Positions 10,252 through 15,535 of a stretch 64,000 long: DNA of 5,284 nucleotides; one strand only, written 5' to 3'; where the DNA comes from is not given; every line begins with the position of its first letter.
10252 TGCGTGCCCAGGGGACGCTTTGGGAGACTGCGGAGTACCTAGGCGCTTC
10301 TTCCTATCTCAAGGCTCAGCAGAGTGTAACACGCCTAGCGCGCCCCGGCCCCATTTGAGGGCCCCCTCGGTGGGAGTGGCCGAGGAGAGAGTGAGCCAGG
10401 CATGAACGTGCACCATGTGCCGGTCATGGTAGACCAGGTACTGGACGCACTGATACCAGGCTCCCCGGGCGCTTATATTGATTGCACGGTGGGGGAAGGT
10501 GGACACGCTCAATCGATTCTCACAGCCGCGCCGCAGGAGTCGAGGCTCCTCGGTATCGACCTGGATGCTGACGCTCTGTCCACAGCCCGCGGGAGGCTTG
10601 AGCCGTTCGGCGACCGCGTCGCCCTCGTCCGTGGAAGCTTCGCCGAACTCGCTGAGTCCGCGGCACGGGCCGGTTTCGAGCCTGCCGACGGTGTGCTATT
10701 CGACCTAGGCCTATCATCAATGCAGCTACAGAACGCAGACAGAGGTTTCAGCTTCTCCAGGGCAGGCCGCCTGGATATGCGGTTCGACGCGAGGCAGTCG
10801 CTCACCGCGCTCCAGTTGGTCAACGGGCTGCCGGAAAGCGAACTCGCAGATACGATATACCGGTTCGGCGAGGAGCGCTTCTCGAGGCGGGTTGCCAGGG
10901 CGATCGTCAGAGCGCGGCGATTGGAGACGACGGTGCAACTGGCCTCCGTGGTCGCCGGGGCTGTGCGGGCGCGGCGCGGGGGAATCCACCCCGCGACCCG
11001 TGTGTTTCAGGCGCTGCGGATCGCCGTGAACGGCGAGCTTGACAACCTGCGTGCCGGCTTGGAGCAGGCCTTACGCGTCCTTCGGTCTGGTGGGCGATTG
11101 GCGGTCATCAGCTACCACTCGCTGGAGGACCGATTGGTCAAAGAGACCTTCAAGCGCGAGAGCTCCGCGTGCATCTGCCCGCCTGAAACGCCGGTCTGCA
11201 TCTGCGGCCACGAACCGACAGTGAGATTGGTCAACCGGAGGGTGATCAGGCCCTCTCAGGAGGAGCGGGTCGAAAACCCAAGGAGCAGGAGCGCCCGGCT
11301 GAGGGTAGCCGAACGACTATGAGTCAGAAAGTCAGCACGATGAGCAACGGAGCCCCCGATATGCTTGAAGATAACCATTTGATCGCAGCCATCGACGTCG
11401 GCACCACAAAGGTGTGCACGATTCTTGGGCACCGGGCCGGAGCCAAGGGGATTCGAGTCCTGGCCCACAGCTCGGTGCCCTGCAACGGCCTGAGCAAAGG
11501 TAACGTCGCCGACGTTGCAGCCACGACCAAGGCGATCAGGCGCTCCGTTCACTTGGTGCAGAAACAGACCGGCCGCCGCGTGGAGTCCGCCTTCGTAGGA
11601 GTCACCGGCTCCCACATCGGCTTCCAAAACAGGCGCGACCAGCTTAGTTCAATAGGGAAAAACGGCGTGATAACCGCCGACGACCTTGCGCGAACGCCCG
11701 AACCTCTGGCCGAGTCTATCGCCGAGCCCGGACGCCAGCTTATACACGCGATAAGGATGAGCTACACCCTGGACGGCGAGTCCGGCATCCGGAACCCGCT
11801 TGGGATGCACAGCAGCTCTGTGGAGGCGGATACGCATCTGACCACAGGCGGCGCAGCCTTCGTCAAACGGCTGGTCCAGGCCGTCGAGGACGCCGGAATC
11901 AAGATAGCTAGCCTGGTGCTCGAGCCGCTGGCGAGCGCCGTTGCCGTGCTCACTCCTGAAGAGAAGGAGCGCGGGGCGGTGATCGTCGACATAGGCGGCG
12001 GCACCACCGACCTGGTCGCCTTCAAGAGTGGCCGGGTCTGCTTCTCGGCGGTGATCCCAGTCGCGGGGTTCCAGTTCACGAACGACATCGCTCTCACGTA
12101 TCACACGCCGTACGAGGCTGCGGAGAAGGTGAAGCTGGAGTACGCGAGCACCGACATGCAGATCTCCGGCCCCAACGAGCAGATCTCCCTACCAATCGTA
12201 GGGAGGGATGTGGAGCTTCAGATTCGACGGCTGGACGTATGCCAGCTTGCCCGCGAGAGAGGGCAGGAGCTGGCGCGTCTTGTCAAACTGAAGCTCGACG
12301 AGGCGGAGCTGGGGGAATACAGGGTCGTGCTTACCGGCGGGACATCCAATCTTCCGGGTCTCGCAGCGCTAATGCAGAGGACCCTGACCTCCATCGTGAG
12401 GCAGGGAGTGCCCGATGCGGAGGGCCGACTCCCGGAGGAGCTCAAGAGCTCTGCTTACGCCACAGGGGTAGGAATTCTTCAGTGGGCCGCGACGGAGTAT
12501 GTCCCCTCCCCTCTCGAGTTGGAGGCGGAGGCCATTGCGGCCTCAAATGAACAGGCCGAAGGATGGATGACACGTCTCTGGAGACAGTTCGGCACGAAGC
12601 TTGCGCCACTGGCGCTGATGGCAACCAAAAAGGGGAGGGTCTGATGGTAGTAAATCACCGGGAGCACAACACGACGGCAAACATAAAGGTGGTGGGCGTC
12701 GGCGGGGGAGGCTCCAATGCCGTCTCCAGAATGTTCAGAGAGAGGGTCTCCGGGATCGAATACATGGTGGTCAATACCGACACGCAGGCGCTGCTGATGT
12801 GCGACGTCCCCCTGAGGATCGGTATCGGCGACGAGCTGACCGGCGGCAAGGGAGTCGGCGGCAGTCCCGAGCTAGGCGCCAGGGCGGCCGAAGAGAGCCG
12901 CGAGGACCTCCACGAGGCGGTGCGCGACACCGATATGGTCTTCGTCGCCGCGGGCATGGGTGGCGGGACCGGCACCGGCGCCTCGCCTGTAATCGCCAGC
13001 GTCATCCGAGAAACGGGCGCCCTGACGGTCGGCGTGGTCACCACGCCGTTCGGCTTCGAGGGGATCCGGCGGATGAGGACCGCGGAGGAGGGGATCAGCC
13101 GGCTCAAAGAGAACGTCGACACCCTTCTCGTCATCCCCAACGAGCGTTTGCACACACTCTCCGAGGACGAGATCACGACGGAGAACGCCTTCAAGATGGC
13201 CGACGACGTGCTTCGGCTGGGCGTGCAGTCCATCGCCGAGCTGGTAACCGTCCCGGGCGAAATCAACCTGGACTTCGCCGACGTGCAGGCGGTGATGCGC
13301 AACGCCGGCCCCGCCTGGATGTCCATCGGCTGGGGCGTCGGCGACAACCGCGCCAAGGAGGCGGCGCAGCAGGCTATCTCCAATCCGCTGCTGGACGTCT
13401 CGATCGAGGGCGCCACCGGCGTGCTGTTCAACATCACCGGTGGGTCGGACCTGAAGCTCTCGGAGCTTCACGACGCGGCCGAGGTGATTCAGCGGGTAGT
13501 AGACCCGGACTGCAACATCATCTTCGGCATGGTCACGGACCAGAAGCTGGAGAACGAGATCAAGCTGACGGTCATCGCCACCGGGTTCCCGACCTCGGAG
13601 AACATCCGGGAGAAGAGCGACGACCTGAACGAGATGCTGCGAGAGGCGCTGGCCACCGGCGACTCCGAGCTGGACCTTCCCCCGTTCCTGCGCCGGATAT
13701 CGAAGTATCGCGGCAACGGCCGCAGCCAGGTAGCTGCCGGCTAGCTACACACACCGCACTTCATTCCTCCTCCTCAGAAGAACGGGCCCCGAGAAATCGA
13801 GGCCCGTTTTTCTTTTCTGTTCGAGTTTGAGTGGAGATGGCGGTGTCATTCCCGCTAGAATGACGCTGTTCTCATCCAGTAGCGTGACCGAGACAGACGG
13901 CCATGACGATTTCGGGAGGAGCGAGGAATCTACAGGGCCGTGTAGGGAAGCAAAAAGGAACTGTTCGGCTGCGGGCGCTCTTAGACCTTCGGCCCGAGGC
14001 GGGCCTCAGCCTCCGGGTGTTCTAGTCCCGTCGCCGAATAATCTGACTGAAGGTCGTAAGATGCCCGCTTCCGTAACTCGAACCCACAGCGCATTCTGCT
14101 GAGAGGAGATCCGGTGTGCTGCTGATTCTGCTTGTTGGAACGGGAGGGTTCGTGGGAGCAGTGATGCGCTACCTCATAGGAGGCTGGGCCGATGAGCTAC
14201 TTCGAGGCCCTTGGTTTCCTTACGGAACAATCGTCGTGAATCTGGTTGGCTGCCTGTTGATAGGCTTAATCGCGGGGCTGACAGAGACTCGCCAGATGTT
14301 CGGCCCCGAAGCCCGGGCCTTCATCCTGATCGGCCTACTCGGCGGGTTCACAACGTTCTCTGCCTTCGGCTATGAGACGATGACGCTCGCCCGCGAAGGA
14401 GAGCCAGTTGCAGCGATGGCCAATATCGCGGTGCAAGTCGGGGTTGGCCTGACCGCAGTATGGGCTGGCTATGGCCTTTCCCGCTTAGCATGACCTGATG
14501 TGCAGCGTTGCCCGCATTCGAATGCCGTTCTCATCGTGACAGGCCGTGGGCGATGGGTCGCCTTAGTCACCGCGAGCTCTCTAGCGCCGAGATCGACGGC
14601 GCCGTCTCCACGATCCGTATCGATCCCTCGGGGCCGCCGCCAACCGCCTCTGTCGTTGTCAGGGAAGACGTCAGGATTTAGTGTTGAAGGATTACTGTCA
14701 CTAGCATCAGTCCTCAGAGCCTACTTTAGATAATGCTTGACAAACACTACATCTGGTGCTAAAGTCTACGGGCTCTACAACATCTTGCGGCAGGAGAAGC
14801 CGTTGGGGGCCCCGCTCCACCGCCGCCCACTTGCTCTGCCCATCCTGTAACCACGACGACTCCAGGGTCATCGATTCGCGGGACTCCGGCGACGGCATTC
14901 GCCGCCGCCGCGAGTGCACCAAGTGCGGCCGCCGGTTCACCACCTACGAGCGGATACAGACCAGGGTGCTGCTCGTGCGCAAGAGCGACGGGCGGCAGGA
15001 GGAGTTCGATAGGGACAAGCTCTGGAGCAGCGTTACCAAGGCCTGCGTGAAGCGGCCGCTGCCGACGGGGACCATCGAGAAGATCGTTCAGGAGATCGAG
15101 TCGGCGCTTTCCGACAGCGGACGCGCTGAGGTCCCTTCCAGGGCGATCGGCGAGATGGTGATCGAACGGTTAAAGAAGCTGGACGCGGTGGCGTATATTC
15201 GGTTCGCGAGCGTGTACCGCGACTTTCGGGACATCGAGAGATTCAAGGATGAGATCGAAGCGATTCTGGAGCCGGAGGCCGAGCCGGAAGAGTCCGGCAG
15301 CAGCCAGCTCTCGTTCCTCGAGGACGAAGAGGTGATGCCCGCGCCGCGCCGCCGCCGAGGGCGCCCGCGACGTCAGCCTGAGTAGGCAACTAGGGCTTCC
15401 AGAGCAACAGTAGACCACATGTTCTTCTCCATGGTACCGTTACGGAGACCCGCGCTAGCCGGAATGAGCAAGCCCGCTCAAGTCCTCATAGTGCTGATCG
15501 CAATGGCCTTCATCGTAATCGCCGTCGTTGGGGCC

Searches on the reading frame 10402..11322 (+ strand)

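Call 69: search_protein_families(library=pfam, max_evalue=0.00001, proteins=[window:10402-11322:+])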
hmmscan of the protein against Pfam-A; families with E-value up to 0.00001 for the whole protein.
window:10402-11322:+ (306 aa): 1 family
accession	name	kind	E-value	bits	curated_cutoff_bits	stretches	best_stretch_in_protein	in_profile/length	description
PF01795.25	Methyltransf_5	-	1.8e-109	366.4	27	1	2-305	1-308/309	MraW methylase family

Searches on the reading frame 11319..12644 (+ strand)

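Call 69: search_protein_families(library=pfam, max_evalue=0.00001, proteins=[window:11319-12644:+])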
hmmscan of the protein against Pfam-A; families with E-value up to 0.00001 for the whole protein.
window:11319-12644:+ (441 aa): 5 families
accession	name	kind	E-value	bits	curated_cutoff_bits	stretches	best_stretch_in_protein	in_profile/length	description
PF14450.12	FtsA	-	7.8e-30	104.3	31.8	1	221-385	1-127/127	Cell division protein FtsA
PF02491.25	SHS2_FTSA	-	3.6e-14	53.3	25.4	1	97-176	1-79/79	SHS2 domain inserted in FTSA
PF06723.19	MreB_Mbl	-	1.3e-12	47.6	27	1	186-357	113-298/327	MreB/Mbl protein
PF11104.14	PilM_2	-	1.6e-09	37.6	27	0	186-274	142-236/340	Type IV pilus assembly protein PilM;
PF00012.26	HSP70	-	8.6e-06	24.7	20.6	0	187-238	154-208/599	Hsp70 protein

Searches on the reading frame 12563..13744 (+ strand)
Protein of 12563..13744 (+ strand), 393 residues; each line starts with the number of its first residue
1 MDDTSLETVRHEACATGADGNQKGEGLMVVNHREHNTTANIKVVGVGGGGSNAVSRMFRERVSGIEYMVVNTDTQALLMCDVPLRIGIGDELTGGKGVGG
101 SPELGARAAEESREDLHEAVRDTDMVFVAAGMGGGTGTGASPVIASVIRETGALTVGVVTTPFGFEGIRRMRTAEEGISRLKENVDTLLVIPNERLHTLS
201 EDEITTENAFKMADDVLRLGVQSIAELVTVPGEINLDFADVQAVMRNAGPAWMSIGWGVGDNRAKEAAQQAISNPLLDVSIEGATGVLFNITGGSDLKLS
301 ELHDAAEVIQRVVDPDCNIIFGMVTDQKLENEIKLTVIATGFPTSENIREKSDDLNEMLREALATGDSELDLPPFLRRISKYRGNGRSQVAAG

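Call 70: search_protein_families(library=pfam, max_evalue=0.00001, proteins=[window:12563-13744:+])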
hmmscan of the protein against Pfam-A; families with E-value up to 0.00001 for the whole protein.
window:12563-13744:+ (393 aa): 2 families
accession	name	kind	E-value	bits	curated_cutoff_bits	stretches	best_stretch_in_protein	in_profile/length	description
PF00091.31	Tubulin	-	1.7e-46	159.3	33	1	40-199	1-188/190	Tubulin/FtsZ family, GTPase domain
PF12327.13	FtsZ_C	-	9.8e-33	112.8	27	1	249-342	1-94/95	FtsZ family, C-terminal domain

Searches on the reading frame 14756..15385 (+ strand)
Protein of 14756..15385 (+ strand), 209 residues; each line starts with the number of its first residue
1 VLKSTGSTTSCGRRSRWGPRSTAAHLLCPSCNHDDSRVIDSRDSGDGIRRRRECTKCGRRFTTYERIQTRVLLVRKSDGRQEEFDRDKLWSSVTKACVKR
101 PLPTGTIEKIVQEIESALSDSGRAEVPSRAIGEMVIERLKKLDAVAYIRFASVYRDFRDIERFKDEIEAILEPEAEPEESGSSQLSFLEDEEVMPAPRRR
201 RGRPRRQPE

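Call 70: search_protein_families(library=pfam, max_evalue=0.00001, proteins=[window:14756-15385:+])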
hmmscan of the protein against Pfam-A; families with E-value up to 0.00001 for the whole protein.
window:14756-15385:+ (209 aa): 2 families
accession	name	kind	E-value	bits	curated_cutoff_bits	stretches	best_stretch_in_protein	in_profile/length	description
PF03477.21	ATP-cone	-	2.4e-22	79.7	25.8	1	73-159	2-87/88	ATP cone domain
PF22811.2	Zn_ribbon_NrdR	-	6.6e-18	64.8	27.2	1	27-65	2-42/42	Transcriptional repressor NrdR-like, N-terminal domain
